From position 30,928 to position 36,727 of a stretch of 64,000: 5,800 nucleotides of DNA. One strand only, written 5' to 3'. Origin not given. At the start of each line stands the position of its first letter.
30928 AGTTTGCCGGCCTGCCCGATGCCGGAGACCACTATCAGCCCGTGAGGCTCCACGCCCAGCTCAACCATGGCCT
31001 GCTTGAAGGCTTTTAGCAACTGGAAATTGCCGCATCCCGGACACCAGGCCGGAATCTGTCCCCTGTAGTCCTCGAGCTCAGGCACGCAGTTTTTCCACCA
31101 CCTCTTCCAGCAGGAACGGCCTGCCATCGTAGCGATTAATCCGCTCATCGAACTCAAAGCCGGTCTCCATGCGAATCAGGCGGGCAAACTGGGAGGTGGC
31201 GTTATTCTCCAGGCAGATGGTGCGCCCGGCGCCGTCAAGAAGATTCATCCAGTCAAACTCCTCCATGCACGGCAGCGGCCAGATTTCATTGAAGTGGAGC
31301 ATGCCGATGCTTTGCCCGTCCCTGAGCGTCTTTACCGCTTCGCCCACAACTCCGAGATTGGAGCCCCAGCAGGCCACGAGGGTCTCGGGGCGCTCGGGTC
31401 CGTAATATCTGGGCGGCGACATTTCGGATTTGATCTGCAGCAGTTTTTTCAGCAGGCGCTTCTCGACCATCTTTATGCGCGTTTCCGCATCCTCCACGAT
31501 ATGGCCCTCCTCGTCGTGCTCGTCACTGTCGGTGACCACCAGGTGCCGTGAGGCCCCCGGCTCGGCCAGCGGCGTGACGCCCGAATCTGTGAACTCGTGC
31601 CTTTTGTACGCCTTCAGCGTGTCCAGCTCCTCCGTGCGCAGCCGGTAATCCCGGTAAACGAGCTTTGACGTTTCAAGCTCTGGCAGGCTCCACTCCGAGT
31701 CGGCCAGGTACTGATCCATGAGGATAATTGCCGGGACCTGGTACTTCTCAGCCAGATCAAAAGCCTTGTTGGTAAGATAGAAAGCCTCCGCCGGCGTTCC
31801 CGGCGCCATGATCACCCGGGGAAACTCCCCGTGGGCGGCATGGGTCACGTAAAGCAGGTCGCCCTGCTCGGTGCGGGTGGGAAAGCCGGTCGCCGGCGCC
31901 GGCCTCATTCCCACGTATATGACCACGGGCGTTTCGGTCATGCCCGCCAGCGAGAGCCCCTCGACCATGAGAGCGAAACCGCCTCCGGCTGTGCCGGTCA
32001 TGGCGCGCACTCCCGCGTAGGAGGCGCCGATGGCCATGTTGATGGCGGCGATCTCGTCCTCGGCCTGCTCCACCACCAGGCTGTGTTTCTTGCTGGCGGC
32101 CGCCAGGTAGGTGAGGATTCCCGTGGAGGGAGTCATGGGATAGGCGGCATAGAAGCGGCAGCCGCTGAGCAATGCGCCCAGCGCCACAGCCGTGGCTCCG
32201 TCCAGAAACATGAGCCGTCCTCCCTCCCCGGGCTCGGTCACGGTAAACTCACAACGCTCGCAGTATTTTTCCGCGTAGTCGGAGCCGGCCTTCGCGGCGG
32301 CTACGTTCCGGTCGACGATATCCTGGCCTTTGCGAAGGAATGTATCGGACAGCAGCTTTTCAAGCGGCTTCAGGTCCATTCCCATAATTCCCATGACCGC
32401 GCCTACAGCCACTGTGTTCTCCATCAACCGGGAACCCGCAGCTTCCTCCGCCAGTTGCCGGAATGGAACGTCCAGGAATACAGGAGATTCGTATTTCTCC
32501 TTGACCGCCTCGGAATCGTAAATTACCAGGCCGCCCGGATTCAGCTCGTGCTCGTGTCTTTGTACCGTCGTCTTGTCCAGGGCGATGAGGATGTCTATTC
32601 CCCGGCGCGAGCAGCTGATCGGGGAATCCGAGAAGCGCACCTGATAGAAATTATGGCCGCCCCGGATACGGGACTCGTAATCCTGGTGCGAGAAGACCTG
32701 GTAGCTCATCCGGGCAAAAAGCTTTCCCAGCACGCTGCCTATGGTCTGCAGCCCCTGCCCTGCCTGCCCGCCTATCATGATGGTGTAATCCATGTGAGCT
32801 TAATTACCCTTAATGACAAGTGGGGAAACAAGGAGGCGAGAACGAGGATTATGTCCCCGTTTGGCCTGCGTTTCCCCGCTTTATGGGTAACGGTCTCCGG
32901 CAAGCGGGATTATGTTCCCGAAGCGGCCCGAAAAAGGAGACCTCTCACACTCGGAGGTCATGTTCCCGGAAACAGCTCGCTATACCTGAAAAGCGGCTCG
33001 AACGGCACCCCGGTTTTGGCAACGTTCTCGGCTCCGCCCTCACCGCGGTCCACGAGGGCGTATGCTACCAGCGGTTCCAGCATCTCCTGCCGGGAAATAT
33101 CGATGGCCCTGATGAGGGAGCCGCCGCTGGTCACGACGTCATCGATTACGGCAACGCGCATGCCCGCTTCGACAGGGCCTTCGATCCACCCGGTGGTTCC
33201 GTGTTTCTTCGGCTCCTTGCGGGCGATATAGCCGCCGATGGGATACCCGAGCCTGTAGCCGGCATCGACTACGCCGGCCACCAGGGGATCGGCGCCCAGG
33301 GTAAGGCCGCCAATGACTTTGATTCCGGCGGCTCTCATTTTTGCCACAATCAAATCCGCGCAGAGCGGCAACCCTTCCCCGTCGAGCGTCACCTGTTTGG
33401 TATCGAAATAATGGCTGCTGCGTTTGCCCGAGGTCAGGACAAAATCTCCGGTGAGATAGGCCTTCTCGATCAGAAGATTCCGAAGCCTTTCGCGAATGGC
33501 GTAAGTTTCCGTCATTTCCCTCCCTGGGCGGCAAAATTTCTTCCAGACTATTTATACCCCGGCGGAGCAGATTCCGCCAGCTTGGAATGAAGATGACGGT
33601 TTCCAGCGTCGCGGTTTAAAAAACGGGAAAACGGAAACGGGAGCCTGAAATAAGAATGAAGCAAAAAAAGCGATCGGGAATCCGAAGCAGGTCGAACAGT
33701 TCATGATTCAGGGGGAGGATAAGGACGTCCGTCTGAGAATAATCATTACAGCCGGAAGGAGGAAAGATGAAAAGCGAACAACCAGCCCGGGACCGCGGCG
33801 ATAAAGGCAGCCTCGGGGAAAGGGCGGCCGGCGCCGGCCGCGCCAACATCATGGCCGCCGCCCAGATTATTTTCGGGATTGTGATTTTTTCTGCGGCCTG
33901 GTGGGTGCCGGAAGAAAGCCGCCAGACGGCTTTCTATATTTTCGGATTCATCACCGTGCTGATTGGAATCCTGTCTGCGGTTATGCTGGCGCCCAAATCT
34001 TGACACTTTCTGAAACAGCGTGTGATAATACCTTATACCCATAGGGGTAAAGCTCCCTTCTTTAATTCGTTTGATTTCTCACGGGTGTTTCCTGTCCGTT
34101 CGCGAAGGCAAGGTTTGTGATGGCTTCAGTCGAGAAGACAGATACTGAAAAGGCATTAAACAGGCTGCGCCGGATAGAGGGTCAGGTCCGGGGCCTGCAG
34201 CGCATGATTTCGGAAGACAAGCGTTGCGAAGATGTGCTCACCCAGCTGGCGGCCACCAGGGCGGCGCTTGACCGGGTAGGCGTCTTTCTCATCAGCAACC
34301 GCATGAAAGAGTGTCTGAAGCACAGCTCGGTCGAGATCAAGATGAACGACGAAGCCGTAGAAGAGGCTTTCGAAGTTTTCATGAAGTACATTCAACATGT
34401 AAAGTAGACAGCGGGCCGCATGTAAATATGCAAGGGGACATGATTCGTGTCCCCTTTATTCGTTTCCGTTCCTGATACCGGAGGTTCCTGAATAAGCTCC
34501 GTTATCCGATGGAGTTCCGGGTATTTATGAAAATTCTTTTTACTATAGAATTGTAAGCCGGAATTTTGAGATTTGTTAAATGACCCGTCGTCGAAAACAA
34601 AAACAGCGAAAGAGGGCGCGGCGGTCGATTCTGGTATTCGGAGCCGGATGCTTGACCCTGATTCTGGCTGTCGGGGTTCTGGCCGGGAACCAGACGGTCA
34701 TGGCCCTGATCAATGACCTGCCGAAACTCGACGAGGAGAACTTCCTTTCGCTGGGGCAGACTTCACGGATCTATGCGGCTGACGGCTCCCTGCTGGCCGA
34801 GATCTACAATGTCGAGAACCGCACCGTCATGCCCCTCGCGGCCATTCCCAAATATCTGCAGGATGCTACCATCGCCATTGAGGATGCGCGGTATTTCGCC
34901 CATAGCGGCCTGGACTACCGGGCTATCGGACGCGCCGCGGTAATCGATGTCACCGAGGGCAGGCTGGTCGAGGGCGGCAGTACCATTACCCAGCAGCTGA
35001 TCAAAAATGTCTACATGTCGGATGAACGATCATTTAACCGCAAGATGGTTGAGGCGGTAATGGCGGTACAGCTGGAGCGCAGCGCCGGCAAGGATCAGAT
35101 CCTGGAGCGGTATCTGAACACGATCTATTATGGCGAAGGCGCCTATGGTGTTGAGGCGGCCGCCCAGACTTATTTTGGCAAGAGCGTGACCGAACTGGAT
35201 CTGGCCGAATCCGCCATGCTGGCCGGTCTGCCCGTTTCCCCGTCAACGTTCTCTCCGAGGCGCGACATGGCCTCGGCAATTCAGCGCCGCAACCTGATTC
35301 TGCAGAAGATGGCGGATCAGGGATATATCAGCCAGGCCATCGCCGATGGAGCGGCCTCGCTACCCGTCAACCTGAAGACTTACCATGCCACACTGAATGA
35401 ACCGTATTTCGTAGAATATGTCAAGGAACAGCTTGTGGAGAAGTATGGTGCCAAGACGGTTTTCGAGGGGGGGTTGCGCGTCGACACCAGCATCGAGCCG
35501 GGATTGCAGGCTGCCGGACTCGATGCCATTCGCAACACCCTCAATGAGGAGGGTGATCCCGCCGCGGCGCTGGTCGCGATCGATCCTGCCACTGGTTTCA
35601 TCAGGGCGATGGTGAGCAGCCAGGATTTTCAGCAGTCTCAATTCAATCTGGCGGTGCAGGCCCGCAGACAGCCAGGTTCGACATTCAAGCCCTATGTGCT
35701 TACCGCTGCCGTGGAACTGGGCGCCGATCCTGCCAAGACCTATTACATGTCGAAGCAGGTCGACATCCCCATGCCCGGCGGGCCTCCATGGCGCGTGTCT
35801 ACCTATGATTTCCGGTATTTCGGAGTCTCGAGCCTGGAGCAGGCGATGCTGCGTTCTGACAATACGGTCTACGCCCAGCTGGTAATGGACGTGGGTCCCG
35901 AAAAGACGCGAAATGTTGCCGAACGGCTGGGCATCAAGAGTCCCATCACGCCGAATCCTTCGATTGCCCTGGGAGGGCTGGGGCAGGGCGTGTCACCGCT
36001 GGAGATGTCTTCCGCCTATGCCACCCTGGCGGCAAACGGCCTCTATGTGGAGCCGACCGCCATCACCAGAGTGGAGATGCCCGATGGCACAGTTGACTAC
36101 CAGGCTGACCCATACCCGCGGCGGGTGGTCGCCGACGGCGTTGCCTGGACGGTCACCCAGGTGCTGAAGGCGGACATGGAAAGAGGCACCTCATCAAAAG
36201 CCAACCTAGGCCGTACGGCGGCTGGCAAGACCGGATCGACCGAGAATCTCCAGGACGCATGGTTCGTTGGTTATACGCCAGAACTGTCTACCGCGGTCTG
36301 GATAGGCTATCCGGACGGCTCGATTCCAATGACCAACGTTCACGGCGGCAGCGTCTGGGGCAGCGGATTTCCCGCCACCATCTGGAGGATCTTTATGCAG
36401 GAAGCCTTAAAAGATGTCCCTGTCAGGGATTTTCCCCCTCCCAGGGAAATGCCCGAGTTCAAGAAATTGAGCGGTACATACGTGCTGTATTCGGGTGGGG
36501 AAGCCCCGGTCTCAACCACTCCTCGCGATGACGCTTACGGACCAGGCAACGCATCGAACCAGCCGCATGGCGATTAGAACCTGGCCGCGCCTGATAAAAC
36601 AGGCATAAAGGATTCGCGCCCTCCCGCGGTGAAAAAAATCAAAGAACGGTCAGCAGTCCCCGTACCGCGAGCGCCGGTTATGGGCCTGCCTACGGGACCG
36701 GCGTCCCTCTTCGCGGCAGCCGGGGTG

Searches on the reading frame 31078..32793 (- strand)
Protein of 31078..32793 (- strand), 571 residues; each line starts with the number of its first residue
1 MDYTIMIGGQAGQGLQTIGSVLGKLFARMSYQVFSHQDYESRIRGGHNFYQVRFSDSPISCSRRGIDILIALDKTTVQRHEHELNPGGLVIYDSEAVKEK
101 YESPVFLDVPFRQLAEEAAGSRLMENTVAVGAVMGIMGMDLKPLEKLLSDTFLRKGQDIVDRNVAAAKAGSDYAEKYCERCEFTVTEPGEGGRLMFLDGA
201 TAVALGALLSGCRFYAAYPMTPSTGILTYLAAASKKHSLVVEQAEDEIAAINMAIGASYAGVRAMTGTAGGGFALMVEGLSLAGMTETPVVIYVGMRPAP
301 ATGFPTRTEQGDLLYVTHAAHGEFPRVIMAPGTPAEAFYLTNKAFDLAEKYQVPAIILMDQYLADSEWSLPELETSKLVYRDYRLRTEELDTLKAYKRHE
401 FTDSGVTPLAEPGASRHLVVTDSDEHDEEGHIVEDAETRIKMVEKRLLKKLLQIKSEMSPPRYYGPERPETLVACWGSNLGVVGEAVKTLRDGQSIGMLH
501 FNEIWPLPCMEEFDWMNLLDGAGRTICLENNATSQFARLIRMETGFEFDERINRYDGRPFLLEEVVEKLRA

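Call 19: search_protein_families(library=ncbifam, proteins=[window:31078-32793:-], max_evalue=0.00001)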
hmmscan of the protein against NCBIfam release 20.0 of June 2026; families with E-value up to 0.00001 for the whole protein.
window:31078-32793:- (571 aa): 19 families
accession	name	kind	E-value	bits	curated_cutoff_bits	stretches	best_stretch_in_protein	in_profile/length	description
TIGR03710.1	OAFO_sf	subfamily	1.5e-201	670.9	482.75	1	2-568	1-560/561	2-oxoacid:acceptor oxidoreductase subunit alpha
NF041170.1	Oxoac_fdxalpha_Archa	equivalog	2.8e-136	455.4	800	2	123-570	167-620/636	2-oxoacid:ferredoxin oxidoreductase subunit alpha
NF006412.0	PRK08659.1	equivalog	7e-74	249.3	411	1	194-569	5-373/378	2-oxoacid:acceptor oxidoreductase subunit alpha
NF007206.0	PRK09627.1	equivalog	5.9e-55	186.7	579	1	196-570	5-373/375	2-oxoglutarate synthase subunit alpha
NF005507.0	PRK07119.1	subfamily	1.5e-44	152.3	399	1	195-365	5-175/352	3-methyl-2-oxobutanoate dehydrogenase subunit VorB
TIGR03336.1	IOR_alpha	equivalog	4.1e-17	61.7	650.9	1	196-357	4-159/595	indolepyruvate ferredoxin oxidoreductase subunit alpha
NF040682.1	PorA_Arch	equivalog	7.1e-16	58.1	550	1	197-298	6-109/387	pyruvate synthase subunit PorA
NF006211.0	PRK08338.1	equivalog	8.5e-16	57.9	239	1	5-137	3-133/170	2-oxoacid:ferredoxin oxidoreductase subunit gamma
NF007201.0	PRK09622.1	equivalog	2.7e-13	49.6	590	1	198-363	14-177/405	2-oxoacid:ferredoxin oxidoreductase subunit alpha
NF006232.0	PRK08366.1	equivalog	4e-13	48.7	646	1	198-514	11-310/394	2-ketoisovalerate ferredoxin oxidoreductase subunit alpha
NF006323.0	PRK08537.1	equivalog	1.2e-12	47.6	235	1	4-176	4-180/181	2-oxoacid:ferredoxin oxidoreductase subunit gamma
NF006233.0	PRK08367.1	equivalog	4.2e-12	45.6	625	1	198-298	8-110/394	pyruvate ferredoxin oxidoreductase subunit alpha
NF005324.0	PRK06853.1-4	equivalog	6.8e-12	45.7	222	1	1-178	1-193/196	indolepyruvate oxidoreductase subunit beta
NF045764.1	PhenlGlyoxDHPadG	equivalog_domain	7.1e-08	31.4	700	1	195-294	3-104/398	NADH-dependent phenylglyoxylate dehydrogenase subunit alpha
TIGR02175.1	PorC_KorC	subfamily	2.1e-07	30.9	81.1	1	5-172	4-173/177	2-oxoacid:acceptor oxidoreductase, gamma subunit, pyruvate/2-ketoisovalerate family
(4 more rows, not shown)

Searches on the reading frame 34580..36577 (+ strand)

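Call 18: search_protein_families(library=ncbifam, proteins=[window:34580-36577:+], max_evalue=0.00001)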
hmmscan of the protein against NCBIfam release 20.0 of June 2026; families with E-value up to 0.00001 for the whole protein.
window:34580-36577:+ (665 aa): 15 families
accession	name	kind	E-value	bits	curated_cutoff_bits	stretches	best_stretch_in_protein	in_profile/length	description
TIGR02074.1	PBP_1a_fam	subfamily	2.8e-164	547.9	508.75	1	80-611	1-534/535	PBP1A family penicillin-binding protein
NF051885.1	tranpepglycosPbpC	equivalog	3.4e-152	508.2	900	1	11-627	7-611/632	multimodular transpeptidase-transglycosylase PbpC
TIGR02071.1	PBP_1b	equivalog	4.3e-110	369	717.75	1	75-580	139-660/729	penicillin-binding protein 1B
NF008643.0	PRK11636.1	equivalog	7.7e-99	332.1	1263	3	46-320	32-306/850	peptidoglycan glycosyltransferase/peptidoglycan DD-transpeptidase MrcA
NF007061.0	PRK09506.1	equivalog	2.9e-87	293.3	1120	1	76-579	206-723/825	bifunctional glycosyl transferase/transpeptidase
TIGR02073.1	PBP_1c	equivalog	1.1e-84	285.4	494.2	1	62-589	12-528/728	penicillin-binding protein 1C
NF038272.1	strep_PBP1A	exception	2e-81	274.2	1075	1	18-586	8-613/658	penicillin-binding protein PBP1A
NF038276.1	strep_PBP2A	exception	1.9e-78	264.4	1100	1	60-579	76-610/716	penicillin-binding protein PBP2A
NF011423.0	PRK14850.1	equivalog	7.2e-75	252.8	1275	1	76-577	150-667/764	penicillin-binding protein 1b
NF038274.1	strep_PBP1B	exception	1.4e-55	189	1225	2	26-237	25-252/745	penicillin-binding protein PBP1B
NF008414.0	PRK11240.1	equivalog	2.6e-53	181.2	1121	1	88-581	72-542/774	peptidoglycan glycosyltransferase PbpC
TIGR02070.1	mono_pep_trsgly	equivalog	1.6e-42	145.5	182.65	1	84-246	58-220/224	monofunctional biosynthetic peptidoglycan transglycosylase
NF010008.0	PRK13481.1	equivalog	6.8e-38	130.5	270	1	77-253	75-258/269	glycosyltransferase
TIGR03423.1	pbp2_mrdA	equivalog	2.6e-23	82.4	455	2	297-453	225-391/593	penicillin-binding protein 2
TIGR02214.1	spoVD_pbp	equivalog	1.3e-07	30.4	688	0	467-558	404-498/636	stage V sporulation protein D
